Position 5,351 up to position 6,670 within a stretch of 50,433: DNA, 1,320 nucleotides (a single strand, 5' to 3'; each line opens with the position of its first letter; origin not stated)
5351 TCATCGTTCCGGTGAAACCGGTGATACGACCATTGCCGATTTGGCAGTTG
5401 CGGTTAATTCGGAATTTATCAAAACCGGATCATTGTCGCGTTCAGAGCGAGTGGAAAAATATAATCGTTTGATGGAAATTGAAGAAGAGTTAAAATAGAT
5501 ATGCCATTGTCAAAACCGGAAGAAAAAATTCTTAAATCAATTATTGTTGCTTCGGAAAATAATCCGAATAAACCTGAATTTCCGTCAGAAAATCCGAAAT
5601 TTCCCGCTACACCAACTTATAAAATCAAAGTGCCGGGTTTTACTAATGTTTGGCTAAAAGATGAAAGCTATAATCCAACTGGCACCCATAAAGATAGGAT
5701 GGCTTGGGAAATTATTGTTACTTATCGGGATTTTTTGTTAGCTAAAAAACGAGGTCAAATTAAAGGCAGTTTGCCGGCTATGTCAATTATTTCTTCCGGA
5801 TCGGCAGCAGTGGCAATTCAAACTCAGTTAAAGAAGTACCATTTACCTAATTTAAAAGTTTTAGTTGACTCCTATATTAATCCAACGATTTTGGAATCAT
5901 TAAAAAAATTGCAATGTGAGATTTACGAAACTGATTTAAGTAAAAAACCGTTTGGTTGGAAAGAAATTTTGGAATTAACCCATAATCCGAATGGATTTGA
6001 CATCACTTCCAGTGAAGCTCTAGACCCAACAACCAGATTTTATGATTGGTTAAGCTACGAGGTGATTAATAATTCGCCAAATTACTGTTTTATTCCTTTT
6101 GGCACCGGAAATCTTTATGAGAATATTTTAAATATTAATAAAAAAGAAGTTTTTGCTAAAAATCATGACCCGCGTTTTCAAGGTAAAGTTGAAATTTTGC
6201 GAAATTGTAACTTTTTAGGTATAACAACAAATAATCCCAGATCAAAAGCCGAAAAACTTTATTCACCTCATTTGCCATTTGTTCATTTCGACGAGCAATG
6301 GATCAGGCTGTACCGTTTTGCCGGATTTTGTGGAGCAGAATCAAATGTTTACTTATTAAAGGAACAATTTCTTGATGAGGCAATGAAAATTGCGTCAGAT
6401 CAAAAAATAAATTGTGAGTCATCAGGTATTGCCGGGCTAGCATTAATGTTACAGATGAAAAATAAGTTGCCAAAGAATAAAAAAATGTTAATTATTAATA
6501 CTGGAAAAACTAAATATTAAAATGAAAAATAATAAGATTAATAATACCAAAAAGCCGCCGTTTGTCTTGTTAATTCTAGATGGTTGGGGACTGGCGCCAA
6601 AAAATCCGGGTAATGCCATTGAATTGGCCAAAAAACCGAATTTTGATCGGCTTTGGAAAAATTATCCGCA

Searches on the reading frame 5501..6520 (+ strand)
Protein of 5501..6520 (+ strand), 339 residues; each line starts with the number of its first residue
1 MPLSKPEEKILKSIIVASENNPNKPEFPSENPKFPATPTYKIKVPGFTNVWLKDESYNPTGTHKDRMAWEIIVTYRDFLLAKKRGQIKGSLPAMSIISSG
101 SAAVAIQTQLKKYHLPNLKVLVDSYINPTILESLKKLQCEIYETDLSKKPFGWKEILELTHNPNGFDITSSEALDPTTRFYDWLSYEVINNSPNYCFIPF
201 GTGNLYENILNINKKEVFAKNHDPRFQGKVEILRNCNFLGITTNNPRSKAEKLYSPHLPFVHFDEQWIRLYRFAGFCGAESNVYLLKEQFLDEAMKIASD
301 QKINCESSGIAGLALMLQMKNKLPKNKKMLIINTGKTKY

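Call 85: search_protein_families(library=pfam, max_evalue=0.001, proteins=[window:5501-6520:+])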
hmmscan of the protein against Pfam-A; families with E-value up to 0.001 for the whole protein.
window:5501-6520:+ (339 aa): 1 family
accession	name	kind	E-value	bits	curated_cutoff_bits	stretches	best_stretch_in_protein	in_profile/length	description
PF00291.31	PALP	-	1.5e-17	64.3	35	1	40-335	9-295/295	Pyridoxal-phosphate dependent enzyme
